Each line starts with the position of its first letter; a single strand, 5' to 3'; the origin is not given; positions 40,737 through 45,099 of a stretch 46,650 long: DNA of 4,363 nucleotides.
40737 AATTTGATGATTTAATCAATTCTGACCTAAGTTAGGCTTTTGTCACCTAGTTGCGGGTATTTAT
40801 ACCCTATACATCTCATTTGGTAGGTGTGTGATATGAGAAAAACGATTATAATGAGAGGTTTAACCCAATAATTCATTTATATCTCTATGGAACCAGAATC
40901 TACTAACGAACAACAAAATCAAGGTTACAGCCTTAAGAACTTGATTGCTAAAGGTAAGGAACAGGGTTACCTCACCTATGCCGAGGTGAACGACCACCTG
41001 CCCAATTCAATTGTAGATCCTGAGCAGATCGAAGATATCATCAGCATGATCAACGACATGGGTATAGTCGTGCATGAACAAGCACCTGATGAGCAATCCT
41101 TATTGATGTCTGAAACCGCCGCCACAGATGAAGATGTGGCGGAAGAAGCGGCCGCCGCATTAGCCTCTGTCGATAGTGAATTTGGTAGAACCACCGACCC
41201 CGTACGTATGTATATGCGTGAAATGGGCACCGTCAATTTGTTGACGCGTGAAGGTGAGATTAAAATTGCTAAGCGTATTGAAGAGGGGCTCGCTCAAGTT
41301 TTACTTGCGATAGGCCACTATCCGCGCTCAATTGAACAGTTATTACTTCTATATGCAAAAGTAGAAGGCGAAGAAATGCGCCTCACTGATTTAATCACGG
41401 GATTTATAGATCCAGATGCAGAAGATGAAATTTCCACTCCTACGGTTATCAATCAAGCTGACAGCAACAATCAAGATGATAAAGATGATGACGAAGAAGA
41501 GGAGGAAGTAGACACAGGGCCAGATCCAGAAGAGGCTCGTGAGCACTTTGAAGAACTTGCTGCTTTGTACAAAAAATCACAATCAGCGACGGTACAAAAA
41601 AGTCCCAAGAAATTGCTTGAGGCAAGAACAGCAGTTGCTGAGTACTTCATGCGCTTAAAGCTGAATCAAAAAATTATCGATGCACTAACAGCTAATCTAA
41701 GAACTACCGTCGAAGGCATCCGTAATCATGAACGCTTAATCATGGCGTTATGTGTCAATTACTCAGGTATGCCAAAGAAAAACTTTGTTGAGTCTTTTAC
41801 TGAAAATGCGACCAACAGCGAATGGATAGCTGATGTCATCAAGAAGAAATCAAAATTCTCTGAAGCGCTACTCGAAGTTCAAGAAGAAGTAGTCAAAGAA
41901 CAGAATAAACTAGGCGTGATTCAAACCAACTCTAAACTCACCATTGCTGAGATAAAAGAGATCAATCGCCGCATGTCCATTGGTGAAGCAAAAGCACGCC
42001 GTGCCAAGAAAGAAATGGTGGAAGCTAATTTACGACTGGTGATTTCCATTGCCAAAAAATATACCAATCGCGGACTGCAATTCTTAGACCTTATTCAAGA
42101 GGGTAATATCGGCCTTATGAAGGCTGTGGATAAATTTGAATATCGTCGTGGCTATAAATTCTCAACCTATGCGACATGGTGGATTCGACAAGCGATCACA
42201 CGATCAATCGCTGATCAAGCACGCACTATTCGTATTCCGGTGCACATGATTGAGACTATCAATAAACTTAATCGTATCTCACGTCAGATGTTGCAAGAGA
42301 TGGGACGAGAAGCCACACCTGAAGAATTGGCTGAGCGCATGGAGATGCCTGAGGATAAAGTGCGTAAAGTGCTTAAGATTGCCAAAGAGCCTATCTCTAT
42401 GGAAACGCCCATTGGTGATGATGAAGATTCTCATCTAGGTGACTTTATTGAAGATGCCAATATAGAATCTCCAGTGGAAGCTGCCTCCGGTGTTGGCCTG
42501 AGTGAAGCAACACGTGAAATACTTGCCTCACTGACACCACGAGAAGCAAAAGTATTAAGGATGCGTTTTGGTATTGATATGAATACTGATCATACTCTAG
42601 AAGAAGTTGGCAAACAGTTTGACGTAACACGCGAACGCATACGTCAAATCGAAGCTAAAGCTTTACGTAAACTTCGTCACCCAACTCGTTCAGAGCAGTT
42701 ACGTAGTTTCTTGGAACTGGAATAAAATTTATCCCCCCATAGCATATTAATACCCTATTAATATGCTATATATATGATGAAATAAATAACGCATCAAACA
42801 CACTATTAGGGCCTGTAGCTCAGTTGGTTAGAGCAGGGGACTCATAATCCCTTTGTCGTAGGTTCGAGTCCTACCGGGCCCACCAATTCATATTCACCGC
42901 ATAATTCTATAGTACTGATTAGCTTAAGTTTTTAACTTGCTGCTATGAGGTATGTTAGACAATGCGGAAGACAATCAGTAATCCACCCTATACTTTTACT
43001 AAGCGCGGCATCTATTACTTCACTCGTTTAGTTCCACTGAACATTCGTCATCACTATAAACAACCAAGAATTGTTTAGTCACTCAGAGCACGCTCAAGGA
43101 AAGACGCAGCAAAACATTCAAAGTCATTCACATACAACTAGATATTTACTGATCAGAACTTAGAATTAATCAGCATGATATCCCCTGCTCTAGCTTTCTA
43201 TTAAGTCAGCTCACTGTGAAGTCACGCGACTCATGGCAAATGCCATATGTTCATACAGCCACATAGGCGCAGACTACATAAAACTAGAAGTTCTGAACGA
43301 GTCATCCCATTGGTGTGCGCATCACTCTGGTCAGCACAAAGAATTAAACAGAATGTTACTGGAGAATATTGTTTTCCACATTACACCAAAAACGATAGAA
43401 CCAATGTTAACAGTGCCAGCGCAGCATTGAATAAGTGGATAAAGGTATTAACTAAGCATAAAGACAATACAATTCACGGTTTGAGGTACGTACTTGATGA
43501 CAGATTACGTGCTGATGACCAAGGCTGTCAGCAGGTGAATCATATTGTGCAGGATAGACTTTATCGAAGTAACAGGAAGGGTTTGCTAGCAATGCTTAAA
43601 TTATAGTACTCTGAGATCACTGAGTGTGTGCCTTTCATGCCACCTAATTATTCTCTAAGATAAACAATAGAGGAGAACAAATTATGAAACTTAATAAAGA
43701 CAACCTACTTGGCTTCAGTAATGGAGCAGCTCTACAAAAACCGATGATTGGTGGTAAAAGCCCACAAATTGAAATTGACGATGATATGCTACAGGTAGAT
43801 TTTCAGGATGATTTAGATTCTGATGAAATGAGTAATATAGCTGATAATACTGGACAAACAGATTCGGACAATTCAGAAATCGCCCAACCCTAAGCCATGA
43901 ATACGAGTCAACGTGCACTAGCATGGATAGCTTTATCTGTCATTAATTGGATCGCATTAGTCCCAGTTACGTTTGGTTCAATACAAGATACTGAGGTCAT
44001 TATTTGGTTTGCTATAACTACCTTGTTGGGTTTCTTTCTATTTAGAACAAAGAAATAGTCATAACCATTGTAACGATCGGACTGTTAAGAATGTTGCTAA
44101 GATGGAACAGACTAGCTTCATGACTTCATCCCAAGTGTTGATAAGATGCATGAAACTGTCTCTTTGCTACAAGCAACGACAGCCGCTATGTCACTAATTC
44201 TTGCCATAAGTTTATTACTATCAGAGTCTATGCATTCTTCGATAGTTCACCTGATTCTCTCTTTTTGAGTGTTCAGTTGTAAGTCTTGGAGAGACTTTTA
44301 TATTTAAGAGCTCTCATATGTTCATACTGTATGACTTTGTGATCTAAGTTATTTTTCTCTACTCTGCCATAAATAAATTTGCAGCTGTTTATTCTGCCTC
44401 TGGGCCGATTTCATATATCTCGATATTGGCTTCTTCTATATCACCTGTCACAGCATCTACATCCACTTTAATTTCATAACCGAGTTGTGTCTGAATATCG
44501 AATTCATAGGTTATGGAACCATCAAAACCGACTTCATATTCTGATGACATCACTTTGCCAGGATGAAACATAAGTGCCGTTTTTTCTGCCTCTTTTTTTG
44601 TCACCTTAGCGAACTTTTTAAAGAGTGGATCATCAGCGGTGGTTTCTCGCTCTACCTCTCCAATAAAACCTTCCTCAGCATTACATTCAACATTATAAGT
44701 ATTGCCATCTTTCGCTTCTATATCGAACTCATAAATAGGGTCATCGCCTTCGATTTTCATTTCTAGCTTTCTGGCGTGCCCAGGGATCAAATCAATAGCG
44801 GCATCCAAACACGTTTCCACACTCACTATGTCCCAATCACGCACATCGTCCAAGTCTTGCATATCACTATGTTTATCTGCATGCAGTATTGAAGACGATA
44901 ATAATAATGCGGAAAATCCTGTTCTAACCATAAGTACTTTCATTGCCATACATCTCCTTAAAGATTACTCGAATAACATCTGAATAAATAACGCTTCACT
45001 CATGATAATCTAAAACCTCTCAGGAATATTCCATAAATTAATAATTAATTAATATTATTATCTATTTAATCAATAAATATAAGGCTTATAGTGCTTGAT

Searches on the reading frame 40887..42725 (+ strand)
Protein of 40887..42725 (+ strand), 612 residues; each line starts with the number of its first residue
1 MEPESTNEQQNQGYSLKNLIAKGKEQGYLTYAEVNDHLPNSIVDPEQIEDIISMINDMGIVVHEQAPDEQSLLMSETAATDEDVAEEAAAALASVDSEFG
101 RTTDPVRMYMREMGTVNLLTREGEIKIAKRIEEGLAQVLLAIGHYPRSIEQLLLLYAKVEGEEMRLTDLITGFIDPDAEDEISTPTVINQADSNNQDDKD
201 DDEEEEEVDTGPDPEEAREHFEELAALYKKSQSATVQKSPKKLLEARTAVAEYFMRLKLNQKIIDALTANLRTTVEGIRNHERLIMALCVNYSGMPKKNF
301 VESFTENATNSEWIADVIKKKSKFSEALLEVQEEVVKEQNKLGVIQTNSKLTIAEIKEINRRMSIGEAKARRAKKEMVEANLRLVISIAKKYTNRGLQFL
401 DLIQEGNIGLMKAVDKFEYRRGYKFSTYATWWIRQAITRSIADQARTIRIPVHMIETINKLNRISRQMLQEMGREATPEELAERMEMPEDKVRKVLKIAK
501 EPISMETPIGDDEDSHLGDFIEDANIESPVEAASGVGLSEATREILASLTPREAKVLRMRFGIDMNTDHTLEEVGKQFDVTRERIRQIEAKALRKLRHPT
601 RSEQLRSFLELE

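Call 19: search_protein_families(library=pfam, proteins=[window:40887-42725:+], max_evalue=0.000001)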
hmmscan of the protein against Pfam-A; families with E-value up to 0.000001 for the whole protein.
window:40887-42725:+ (612 aa): 6 families
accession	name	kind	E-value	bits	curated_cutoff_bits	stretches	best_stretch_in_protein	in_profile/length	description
PF04546.19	Sigma70_ner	-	1.4e-57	195.4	29.7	1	145-346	1-210/210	Sigma-70, non-essential region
PF04539.22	Sigma70_r3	-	1.8e-31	108.5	25.3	1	456-532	1-77/78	Sigma-70 region 3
PF03979.19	Sigma70_r1_1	-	4e-29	100.9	22.5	1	15-88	6-78/81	Sigma-70 factor, region 1.1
PF04542.20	Sigma70_r2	-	6e-24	84.1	24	1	377-447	1-71/71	Sigma-70 region 2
PF04545.22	Sigma70_r4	-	1.3e-21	76.3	24.1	1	546-598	2-50/50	Sigma-70, region 4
PF00140.25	Sigma70_r1_2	-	9.9e-13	48.3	22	1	104-135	1-32/34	Sigma-70 factor, region 1.2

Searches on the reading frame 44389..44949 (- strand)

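Call 19: search_protein_families(library=pfam, proteins=[window:44389-44949:-], max_evalue=0.000001)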
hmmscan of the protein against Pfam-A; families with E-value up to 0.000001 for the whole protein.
window:44389-44949:- (186 aa): 1 family
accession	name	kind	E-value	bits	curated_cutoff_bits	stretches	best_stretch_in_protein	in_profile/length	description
PF03413.25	PepSY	-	4.5e-13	49.7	24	0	115-173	1-58/60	Peptidase propeptide and YPEB domain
